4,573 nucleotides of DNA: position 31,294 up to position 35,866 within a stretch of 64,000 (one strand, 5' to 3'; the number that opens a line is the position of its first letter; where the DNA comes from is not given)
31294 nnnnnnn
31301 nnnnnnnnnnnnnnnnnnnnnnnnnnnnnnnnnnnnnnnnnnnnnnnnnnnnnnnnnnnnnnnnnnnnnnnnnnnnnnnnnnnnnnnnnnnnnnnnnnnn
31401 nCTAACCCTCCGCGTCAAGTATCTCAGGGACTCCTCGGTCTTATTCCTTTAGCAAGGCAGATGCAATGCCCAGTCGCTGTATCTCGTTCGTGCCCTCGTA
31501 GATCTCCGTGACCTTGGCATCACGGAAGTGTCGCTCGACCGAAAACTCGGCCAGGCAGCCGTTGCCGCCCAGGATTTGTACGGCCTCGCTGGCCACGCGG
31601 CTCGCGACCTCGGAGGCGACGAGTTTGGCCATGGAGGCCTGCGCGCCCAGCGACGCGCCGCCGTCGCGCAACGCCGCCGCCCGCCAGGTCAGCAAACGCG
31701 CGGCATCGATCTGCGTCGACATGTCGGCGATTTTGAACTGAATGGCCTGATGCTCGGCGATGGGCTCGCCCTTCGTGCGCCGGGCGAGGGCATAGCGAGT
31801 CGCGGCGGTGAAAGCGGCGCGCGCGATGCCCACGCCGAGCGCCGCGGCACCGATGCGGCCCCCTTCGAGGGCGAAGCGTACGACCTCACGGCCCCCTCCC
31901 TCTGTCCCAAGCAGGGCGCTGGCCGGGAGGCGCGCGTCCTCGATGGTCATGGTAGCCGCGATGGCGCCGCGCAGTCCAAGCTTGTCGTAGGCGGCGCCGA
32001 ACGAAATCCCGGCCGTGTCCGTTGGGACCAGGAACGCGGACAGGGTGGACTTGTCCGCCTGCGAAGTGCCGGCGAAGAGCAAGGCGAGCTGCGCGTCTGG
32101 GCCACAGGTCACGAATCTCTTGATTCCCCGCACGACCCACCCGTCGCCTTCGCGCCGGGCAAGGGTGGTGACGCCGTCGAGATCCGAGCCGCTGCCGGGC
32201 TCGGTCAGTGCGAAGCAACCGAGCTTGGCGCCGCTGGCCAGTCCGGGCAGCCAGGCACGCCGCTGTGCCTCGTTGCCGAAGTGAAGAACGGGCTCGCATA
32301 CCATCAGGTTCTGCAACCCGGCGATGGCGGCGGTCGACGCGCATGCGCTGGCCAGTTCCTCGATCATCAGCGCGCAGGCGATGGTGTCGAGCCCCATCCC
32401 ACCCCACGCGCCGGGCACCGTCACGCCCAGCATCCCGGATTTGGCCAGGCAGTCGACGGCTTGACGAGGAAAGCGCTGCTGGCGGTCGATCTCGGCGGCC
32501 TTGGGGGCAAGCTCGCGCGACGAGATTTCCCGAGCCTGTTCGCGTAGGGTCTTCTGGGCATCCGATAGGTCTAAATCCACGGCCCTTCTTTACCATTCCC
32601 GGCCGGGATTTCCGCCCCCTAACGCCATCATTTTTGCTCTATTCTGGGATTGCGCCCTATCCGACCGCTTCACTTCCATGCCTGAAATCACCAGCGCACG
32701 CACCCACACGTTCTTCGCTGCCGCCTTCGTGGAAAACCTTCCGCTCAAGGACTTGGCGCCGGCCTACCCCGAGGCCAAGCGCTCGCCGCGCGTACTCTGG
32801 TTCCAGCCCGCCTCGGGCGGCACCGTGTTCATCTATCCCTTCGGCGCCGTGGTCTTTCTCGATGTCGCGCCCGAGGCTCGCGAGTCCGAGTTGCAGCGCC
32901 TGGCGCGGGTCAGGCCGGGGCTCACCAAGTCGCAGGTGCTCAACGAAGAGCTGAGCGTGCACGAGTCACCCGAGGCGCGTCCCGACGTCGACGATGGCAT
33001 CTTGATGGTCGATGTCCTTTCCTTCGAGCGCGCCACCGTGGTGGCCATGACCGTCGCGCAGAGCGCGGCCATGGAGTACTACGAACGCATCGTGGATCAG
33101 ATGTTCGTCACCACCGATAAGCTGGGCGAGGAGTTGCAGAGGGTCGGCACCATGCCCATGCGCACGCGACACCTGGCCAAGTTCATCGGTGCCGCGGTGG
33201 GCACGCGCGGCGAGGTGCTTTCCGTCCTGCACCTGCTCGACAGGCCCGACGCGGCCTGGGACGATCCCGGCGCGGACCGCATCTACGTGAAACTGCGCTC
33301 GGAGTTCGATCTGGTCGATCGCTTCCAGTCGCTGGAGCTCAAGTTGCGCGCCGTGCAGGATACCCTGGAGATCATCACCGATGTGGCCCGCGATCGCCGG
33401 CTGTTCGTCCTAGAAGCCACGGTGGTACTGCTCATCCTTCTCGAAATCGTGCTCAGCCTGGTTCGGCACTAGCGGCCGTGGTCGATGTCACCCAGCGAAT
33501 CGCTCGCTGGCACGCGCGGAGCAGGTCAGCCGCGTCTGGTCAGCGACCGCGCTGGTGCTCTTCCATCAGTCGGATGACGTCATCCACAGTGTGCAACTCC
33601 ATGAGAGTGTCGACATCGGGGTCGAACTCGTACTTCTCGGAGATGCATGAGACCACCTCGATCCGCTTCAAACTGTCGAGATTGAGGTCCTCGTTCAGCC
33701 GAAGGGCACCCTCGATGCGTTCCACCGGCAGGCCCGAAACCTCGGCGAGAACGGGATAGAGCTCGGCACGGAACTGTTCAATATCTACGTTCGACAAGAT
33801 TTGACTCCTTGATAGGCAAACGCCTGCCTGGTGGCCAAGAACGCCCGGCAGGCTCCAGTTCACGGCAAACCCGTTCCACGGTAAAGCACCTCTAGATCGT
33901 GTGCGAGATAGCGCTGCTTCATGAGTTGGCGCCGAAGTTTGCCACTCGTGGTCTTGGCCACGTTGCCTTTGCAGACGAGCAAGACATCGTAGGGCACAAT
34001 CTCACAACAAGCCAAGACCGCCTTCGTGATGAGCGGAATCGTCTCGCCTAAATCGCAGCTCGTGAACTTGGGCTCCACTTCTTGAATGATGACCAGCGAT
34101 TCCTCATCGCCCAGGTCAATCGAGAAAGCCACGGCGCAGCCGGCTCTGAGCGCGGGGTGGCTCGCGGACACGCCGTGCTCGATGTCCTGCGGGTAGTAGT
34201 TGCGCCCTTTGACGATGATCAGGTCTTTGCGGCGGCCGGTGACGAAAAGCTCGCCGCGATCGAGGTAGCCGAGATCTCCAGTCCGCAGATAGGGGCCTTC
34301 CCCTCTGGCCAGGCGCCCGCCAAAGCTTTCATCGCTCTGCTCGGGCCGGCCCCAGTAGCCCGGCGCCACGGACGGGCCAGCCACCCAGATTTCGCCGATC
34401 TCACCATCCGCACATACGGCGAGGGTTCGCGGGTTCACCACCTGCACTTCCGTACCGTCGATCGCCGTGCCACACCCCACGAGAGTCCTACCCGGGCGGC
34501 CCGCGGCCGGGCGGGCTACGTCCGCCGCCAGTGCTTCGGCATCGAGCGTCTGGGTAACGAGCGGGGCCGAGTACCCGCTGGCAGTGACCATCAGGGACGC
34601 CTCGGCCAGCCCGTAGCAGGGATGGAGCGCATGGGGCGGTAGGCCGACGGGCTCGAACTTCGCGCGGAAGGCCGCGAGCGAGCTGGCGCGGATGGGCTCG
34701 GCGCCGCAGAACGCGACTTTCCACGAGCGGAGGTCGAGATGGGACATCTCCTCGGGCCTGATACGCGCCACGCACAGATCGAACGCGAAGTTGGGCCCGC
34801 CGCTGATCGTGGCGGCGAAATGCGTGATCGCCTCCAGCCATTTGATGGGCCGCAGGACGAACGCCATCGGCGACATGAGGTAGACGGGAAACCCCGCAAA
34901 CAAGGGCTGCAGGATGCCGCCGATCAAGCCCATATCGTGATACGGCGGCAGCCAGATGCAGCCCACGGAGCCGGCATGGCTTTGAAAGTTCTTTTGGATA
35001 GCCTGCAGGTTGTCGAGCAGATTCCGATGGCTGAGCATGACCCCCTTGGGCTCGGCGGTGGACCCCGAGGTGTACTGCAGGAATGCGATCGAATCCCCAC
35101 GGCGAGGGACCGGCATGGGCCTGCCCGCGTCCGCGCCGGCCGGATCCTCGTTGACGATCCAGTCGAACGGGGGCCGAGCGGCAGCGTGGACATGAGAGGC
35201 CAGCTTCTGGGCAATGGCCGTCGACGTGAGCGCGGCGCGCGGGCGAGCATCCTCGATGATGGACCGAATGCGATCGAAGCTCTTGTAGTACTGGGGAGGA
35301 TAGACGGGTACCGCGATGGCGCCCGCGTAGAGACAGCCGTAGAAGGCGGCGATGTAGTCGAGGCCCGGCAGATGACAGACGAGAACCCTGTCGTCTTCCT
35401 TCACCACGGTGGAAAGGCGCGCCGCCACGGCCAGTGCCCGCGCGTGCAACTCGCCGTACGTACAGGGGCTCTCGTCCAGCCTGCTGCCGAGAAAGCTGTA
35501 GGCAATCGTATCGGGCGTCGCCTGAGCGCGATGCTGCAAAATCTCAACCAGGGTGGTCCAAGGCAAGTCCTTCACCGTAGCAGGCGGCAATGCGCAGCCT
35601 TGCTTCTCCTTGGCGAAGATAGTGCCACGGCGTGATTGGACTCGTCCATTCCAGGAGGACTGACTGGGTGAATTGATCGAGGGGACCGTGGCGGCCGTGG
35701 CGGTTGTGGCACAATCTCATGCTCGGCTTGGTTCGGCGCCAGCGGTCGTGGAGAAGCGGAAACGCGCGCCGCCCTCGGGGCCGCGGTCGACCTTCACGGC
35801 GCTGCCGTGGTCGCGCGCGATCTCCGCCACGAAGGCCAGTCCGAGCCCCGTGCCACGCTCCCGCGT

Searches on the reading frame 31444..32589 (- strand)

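Call 67: search_protein_families(library=pfam, proteins=[window:31444-32589:-], max_evalue=0.00001)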
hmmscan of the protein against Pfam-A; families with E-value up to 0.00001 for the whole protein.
window:31444-32589:- (382 aa): 4 families
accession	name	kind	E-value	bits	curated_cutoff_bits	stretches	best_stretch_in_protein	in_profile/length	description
PF00441.29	Acyl-CoA_dh_1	-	4.3e-45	154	22.4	1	231-379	1-149/150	Acyl-CoA dehydrogenase, C-terminal domain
PF02771.21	Acyl-CoA_dh_N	-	5.1e-34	117.5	22.9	1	9-120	1-112/113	Acyl-CoA dehydrogenase, N-terminal domain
PF08028.16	Acyl-CoA_dh_2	-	5e-24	85.5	22.7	1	247-368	2-133/134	Acyl-CoA dehydrogenase, C-terminal domain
PF02770.24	Acyl-CoA_dh_M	-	2.6e-23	82.5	33.3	1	125-218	1-96/97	Acyl-CoA dehydrogenase, middle domain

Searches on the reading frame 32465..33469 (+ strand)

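Call 67: search_protein_families(library=pfam, proteins=[window:32465-33469:+], max_evalue=0.00001)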
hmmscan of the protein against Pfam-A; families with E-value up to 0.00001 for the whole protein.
window:32465-33469:+ (335 aa): 1 family
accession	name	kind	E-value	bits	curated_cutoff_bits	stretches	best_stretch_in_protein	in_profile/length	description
PF02582.19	DUF155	-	6e-28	98.5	27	1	121-291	1-174/174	RMND1/Sif2-Sif3/Mrx10, DUF155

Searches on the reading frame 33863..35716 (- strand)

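Call 67: search_protein_families(library=pfam, proteins=[window:33863-35716:-], max_evalue=0.00001)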
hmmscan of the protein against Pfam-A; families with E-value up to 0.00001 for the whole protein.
window:33863-35716:- (618 aa): 2 families
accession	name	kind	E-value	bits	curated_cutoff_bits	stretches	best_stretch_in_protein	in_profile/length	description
PF00501.34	AMP-binding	-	5.7e-71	239.8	29.9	1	60-455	1-384/384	AMP-binding enzyme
PF23024.1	AMP-dom_DIP2-like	-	6.6e-11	42.7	27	1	498-610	2-107/110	Disco-interacting protein 2-like, AMP domain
